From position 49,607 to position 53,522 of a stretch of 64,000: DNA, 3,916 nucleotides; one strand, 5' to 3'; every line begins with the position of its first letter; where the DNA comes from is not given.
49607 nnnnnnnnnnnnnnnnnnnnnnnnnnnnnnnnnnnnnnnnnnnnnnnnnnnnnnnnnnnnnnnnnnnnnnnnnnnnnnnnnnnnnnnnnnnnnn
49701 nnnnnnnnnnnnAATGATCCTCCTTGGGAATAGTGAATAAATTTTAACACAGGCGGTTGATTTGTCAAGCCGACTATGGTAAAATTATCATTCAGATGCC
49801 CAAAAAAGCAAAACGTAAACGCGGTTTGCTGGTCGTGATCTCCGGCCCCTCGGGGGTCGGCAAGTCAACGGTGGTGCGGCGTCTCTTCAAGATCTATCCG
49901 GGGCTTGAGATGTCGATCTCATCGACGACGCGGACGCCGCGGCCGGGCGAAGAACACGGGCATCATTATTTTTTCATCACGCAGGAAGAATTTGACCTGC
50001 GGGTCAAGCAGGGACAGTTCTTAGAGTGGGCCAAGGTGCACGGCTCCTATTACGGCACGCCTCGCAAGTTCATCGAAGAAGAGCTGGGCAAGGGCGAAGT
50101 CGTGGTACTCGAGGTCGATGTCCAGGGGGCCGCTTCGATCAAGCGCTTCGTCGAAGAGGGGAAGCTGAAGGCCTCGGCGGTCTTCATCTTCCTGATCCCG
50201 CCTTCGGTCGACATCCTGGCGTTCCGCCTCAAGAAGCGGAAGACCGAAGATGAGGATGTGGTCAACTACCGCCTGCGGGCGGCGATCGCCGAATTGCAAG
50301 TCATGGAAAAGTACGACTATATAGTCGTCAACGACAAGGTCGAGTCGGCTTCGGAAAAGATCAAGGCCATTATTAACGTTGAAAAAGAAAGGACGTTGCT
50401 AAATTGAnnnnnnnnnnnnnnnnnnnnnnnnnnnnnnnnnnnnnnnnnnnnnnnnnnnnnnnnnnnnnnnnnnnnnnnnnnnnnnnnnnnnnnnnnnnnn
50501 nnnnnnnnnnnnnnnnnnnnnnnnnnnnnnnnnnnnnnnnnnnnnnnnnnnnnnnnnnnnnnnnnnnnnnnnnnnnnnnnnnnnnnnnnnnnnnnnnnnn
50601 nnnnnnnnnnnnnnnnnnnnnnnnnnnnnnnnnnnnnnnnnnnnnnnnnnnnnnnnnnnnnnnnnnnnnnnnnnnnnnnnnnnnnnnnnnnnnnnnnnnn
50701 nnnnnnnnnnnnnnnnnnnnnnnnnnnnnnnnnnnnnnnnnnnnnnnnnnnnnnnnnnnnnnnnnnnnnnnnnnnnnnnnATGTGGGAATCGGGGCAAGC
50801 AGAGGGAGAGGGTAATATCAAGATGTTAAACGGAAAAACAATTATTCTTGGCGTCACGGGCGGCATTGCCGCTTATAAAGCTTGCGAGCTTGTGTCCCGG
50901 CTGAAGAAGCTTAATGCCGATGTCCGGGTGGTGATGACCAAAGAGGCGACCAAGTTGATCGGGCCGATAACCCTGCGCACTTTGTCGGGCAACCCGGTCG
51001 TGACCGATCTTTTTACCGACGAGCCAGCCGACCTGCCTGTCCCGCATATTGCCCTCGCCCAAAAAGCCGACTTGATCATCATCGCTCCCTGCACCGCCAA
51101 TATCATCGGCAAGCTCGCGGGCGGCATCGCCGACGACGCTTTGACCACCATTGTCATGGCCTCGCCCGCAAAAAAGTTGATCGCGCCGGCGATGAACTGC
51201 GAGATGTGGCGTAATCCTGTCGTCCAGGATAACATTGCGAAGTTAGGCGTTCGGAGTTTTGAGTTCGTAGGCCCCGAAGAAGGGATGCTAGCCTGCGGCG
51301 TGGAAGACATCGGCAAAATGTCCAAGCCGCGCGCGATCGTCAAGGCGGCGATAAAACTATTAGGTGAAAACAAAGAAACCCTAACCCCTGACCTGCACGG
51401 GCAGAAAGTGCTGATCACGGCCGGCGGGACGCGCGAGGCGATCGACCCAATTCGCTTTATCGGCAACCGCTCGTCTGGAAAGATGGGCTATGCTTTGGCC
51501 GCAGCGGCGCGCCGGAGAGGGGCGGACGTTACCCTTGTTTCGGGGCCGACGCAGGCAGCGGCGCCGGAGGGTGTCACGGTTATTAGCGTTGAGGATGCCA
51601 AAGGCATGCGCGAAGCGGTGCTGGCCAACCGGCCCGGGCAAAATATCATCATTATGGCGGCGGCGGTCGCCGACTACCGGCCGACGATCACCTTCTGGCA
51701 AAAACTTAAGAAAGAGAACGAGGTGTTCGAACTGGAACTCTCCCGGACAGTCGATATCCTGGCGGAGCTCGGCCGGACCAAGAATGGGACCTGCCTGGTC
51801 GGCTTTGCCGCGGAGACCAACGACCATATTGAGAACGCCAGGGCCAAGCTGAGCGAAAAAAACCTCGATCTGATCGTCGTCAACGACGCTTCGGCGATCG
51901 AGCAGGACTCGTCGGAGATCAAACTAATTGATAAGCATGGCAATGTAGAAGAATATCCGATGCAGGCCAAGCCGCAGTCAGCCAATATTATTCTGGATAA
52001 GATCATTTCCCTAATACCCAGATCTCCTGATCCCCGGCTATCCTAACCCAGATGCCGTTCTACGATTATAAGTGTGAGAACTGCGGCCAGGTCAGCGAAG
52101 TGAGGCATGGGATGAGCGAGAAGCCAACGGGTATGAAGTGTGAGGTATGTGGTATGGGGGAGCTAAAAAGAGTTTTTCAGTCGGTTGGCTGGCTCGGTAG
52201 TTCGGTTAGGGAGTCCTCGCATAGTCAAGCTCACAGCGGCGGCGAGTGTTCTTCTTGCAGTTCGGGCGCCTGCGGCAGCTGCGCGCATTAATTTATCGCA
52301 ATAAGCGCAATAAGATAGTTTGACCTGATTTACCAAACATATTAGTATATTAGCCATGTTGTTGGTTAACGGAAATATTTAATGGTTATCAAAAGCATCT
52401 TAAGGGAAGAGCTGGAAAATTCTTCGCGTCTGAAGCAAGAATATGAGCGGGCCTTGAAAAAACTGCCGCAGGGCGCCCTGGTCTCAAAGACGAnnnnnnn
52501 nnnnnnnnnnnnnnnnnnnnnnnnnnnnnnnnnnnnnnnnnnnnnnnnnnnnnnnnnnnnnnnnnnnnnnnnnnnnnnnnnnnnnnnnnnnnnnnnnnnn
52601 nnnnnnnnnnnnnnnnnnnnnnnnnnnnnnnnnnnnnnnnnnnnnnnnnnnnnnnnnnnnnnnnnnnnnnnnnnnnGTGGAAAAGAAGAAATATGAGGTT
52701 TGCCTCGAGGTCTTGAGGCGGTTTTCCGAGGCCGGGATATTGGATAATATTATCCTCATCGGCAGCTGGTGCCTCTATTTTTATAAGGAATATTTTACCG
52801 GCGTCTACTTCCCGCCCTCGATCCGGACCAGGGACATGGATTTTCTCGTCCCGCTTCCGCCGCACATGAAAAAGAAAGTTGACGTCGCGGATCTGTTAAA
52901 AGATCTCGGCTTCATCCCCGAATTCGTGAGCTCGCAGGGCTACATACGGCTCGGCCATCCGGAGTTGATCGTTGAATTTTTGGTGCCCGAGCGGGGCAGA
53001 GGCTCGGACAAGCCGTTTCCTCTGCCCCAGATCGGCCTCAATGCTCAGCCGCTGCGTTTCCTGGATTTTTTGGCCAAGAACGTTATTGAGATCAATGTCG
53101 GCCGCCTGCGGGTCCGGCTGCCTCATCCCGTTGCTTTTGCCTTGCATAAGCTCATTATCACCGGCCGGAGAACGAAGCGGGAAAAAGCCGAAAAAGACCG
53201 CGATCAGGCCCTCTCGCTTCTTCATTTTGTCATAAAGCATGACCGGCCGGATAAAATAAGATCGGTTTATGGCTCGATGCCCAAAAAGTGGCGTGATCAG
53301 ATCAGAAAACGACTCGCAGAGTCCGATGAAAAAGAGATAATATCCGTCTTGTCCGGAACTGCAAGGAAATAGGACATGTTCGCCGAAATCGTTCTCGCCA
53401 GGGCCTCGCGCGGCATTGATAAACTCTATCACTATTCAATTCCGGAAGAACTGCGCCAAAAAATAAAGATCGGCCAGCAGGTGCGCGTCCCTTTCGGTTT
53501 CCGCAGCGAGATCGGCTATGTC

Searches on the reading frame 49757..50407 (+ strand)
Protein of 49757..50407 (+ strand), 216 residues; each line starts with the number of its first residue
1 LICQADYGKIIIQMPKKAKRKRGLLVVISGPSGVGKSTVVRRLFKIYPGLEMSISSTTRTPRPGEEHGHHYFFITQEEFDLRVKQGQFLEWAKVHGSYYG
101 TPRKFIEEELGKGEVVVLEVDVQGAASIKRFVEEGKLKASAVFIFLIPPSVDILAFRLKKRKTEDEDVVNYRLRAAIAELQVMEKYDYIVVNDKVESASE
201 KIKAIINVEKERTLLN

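Call 74: search_protein_families(library=pfam, proteins=[window:49757-50407:+], max_evalue=0.01)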
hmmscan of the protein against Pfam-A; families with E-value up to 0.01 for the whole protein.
window:49757-50407:+ (216 aa): 10 families
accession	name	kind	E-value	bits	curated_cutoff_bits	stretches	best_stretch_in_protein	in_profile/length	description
PF00625.27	Guanylate_kin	-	1.5e-43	149.1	25.2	1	25-207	4-180/182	Guanylate kinase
PF13191.12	AAA_16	-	3.9e-06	27.9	32.6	1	17-47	18-48/167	AAA ATPase domain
PF13671.12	AAA_33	-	3.3e-05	24.6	27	1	25-179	1-139/143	AAA domain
PF03215.21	Rad17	-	0.0003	21.2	23.8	1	20-47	46-69/186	Rad17 P-loop domain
PF25199.1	nSTAND_NTPase5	-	0.00034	20.9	34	0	13-43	31-61/145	Novel STAND NTPase 5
PF13401.12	AAA_22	-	0.00086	20.1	27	1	22-48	4-30/130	AAA domain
PF13238.12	AAA_18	-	0.0009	20.1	29.4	1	26-167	1-117/128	AAA domain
PF00005.33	ABC_tran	-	0.0021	19.1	25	1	21-55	9-43/137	ABC transporter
PF01926.29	MMR_HSR1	-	0.0023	18.5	21.9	0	26-66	2-41/113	50S ribosome-binding GTPase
PF03193.22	RsgA_GTPase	-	0.0025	18.1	30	1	24-45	107-128/174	RsgA GTPase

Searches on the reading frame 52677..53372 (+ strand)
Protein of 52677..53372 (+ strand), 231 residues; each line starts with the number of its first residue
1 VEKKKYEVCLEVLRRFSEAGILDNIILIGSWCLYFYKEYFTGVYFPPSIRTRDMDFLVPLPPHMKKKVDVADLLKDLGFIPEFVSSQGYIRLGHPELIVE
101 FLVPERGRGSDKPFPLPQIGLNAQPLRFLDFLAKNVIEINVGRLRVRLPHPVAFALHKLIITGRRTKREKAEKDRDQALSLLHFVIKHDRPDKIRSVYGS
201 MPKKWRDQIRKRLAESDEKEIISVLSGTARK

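Call 74: search_protein_families(library=pfam, proteins=[window:52677-53372:+], max_evalue=0.01)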
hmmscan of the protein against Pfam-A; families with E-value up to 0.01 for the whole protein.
window:52677-53372:+ (231 aa): 1 family
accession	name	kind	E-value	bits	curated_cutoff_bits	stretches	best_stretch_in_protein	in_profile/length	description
PF12281.14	NTP_transf_8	-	1.9e-28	100.4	26.3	1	11-198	5-213/218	Nucleotidyltransferase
